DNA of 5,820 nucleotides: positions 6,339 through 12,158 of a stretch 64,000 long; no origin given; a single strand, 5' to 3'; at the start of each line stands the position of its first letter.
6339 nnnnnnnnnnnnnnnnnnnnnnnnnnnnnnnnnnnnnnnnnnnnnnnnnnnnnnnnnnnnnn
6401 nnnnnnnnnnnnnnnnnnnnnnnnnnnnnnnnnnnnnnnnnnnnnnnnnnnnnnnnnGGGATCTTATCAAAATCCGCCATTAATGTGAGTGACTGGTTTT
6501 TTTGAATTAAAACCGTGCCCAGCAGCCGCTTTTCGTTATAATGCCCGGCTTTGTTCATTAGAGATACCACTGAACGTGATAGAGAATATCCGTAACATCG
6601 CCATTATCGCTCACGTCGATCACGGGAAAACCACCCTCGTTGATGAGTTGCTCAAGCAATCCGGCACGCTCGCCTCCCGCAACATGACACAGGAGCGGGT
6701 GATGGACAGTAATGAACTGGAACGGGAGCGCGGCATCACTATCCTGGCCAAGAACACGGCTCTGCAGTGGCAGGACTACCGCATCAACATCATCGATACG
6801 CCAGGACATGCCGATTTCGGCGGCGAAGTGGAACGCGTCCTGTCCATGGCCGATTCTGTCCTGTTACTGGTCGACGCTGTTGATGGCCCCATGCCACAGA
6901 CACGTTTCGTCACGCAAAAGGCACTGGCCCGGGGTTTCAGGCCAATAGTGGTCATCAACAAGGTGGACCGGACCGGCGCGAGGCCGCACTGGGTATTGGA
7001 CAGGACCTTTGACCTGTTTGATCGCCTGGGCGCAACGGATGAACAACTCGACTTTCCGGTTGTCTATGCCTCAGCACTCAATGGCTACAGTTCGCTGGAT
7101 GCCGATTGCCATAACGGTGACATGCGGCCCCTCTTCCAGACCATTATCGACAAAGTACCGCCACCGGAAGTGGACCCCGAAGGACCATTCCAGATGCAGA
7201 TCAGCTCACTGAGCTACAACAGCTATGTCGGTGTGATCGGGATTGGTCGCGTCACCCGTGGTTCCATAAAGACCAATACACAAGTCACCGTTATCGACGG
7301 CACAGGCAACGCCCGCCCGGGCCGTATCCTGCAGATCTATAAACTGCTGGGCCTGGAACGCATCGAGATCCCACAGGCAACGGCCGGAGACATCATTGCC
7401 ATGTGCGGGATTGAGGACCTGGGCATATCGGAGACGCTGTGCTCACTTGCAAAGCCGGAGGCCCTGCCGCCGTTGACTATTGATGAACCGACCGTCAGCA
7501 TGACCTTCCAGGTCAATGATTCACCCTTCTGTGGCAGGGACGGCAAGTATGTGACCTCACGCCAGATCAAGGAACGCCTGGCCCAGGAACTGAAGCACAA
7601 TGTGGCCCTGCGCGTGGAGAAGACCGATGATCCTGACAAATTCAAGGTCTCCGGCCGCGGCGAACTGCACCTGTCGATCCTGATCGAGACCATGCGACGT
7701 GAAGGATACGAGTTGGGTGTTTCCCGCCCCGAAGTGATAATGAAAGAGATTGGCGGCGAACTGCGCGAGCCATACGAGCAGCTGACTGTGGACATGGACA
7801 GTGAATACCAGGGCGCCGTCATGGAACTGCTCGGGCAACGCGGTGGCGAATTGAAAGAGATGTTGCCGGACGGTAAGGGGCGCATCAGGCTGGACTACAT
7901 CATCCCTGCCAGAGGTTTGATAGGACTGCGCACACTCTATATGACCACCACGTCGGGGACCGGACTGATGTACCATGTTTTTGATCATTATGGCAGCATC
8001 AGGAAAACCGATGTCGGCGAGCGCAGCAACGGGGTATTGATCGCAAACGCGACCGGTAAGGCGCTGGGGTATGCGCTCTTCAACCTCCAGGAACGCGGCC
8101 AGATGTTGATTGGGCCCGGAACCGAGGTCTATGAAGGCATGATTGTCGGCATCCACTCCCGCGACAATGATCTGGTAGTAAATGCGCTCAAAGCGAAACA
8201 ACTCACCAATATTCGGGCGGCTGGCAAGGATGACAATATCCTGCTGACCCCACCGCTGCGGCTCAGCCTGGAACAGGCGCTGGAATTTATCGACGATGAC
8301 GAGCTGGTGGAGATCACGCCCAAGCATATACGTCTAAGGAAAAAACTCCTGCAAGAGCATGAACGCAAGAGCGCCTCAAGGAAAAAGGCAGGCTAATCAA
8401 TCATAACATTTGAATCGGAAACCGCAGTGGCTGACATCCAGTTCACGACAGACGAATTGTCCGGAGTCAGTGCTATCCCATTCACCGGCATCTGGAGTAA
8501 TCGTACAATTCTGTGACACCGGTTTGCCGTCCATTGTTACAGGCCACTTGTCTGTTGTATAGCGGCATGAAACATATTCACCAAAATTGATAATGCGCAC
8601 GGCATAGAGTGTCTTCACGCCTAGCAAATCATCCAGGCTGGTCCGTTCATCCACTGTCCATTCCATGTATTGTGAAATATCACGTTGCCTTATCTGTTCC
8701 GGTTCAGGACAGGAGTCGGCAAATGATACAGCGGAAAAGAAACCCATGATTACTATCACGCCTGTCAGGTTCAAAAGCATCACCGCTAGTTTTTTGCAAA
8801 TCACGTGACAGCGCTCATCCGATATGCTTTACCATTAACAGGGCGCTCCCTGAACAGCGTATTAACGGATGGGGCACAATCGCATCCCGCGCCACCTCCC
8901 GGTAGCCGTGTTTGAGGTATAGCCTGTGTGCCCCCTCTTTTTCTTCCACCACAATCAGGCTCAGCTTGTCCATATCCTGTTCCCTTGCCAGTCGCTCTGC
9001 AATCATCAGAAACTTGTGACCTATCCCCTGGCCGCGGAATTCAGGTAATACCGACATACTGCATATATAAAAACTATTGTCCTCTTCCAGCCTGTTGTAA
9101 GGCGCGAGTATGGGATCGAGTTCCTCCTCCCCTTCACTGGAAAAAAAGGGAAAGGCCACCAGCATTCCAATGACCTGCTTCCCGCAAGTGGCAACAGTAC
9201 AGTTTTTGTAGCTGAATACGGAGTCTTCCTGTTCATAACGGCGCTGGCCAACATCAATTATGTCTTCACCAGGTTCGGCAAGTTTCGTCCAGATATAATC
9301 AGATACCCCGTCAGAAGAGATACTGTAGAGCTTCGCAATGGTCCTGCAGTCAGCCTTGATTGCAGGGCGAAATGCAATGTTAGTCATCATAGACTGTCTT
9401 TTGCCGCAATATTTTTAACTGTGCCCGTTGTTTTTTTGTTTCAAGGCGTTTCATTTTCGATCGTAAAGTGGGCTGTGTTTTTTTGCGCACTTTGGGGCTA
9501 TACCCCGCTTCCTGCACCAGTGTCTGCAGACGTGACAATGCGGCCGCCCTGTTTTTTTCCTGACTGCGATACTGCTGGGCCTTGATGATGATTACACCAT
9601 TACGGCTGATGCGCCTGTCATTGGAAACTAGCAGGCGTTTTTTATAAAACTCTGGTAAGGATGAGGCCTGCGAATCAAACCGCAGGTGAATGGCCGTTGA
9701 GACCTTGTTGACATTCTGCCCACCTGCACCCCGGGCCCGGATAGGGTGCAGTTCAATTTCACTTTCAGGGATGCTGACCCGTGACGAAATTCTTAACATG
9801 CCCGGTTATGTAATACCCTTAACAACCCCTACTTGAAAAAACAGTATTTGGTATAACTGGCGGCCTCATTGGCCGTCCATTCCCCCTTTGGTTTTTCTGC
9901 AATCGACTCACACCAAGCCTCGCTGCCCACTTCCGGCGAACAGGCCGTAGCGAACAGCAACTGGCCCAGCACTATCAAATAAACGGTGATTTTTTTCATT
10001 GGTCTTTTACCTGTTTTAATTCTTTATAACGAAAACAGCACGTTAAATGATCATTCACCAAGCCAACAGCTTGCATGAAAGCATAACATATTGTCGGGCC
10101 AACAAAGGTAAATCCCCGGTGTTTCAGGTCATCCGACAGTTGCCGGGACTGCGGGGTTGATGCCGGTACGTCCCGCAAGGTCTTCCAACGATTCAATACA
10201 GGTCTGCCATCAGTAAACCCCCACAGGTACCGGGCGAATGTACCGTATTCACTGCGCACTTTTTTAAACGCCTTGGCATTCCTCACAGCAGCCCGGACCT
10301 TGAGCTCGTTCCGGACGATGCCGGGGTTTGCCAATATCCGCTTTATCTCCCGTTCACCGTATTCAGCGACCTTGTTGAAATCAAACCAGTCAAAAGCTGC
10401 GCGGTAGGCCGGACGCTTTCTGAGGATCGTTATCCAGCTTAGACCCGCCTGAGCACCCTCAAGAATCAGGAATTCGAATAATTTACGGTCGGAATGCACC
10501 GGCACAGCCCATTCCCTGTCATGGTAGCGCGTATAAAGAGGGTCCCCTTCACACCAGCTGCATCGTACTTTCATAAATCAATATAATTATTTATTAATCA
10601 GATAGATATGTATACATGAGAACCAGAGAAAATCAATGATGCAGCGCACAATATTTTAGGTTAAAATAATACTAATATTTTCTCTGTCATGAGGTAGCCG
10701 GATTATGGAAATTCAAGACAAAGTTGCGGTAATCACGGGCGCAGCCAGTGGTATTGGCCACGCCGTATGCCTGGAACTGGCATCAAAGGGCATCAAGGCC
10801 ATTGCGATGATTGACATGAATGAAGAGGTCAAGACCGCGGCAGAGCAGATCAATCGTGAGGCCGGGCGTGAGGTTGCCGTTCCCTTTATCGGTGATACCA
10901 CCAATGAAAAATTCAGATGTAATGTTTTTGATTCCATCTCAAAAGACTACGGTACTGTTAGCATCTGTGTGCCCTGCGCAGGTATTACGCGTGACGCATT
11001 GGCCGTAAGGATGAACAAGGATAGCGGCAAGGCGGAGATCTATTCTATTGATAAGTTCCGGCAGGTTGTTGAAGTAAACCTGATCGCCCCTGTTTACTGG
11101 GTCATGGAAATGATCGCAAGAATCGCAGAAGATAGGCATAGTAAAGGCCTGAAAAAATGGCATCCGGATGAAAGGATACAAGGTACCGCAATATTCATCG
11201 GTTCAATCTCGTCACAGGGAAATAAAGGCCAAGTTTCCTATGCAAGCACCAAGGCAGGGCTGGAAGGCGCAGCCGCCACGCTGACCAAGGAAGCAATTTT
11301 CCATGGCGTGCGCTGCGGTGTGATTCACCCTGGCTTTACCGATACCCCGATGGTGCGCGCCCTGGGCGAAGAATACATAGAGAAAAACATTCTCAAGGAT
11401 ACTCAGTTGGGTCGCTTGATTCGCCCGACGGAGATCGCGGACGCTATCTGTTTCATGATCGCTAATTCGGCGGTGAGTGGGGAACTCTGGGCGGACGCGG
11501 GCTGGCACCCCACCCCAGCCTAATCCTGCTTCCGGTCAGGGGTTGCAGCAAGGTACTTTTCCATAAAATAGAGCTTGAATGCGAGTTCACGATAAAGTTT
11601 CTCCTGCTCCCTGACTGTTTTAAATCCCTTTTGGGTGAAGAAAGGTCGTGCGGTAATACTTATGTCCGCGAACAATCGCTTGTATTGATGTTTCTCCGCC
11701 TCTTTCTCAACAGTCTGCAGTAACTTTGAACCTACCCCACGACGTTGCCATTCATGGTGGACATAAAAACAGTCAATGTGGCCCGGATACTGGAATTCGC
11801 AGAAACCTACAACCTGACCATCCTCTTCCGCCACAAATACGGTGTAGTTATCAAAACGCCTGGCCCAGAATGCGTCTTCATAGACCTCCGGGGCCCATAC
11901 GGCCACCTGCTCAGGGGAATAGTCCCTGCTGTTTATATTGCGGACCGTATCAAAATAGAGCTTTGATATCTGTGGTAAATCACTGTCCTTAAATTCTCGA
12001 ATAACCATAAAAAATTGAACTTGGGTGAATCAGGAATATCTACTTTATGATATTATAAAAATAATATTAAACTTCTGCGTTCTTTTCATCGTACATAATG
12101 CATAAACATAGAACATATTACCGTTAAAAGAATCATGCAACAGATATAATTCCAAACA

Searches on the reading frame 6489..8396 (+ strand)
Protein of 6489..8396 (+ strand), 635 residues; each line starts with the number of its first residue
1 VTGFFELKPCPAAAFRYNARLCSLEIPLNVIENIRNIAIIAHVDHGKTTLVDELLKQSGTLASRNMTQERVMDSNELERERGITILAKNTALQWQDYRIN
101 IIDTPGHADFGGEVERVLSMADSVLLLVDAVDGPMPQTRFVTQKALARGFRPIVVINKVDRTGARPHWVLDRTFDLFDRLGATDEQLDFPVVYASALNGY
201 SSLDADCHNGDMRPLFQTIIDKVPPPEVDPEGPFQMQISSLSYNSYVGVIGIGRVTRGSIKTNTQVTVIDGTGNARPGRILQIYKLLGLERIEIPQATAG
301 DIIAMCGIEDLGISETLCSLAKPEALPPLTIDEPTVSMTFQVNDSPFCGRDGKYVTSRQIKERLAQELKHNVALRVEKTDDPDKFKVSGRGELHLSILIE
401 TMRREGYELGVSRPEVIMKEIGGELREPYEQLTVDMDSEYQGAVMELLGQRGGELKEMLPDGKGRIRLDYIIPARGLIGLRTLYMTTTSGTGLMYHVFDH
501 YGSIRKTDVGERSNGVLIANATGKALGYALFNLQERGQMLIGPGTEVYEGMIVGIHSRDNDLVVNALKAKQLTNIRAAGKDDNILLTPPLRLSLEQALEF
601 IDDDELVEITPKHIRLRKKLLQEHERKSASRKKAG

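Call 28: search_protein_families(library=pfam, proteins=[window:6489-8396:+], max_evalue=0.00001)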
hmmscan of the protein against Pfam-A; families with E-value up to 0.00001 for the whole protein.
window:6489-8396:+ (635 aa): 5 families
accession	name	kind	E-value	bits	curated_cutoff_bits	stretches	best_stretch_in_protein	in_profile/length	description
PF00009.33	GTP_EFTU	-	2.6e-57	193.9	26.5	1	32-224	1-187/188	Elongation factor Tu GTP binding domain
PF21018.2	BipA_C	-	1e-47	160.9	23.8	1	514-622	1-109/110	TypA/BipA C-terminal domain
PF00679.30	EFG_C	-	8.5e-19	67.8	27.9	1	425-505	2-82/89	Elongation factor G C-terminus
PF03144.31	GTP_EFTU_D2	-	8.3e-09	36.2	30.3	1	248-318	1-73/73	Elongation factor Tu domain 2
PF22042.2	EF-G_D2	-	1.5e-06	28.7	27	1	233-319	1-83/84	Elongation factor G domain 2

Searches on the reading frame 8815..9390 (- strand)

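Call 28: search_protein_families(library=pfam, proteins=[window:8815-9390:-], max_evalue=0.00001)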
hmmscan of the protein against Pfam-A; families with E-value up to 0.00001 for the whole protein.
window:8815-9390:- (191 aa): 3 families
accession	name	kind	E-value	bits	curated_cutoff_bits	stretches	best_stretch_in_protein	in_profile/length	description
PF00583.31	Acetyltransf_1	-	1.9e-12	47.9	20.7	1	63-163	34-116/116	Acetyltransferase (GNAT) family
PF13508.13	Acetyltransf_7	-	1.4e-10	41.8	27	1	63-165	4-84/84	Acetyltransferase (GNAT) domain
PF13673.13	Acetyltransf_10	-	1.3e-09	38.6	23.6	1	104-168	50-112/128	Acetyltransferase (GNAT) domain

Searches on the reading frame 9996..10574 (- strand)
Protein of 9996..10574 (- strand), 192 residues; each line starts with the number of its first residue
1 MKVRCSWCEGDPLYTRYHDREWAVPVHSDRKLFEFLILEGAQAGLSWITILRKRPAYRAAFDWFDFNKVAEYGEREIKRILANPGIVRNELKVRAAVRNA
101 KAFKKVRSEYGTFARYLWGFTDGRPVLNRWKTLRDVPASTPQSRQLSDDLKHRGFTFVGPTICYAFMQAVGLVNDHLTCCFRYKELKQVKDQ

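Call 28: search_protein_families(library=pfam, proteins=[window:9996-10574:-], max_evalue=0.00001)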
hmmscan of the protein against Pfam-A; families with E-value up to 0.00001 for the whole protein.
window:9996-10574:- (192 aa): 1 family
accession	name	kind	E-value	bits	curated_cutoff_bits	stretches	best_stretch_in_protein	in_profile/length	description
PF03352.18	Adenine_glyco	-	7.1e-81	270.7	25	1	7-182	1-176/177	Methyladenine glycosylase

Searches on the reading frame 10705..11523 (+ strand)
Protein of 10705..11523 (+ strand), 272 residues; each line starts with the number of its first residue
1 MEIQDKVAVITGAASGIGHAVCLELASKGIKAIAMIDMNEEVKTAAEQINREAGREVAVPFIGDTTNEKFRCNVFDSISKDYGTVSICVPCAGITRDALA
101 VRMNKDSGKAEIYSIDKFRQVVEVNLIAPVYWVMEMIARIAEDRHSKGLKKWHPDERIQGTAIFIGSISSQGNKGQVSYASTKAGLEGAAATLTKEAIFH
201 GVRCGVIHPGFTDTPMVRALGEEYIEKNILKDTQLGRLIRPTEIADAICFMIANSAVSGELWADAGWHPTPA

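Call 28: search_protein_families(library=pfam, proteins=[window:10705-11523:+], max_evalue=0.00001)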
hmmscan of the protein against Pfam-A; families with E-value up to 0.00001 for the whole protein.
window:10705-11523:+ (272 aa): 3 families
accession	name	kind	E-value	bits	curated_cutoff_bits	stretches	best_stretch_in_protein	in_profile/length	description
PF00106.31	adh_short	-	3.9e-33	115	26.6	1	6-223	1-193/195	short chain dehydrogenase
PF13561.12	adh_short_C2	-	5.4e-30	105.1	27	1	12-268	1-236/236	Enoyl-(Acyl carrier protein) reductase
PF08659.16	KR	-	1.3e-08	35.4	22.6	1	9-107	4-104/180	KR domain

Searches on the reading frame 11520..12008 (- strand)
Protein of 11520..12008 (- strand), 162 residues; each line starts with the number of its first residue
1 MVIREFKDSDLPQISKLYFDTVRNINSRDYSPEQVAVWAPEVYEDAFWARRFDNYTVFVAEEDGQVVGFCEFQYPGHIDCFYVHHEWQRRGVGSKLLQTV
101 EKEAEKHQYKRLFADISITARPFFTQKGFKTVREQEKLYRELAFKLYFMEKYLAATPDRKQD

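Call 28: search_protein_families(library=pfam, proteins=[window:11520-12008:-], max_evalue=0.00001)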
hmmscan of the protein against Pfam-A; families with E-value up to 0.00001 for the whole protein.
window:11520-12008:- (162 aa): 3 families
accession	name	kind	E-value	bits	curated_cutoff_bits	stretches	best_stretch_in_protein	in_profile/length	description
PF13673.13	Acetyltransf_10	-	2.1e-23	83.1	23.6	1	28-135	3-113/128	Acetyltransferase (GNAT) domain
PF00583.31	Acetyltransf_1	-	8.3e-18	65.2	20.7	1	23-129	5-116/116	Acetyltransferase (GNAT) family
PF13508.13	Acetyltransf_7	-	2.7e-16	60.2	27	1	54-130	2-83/84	Acetyltransferase (GNAT) domain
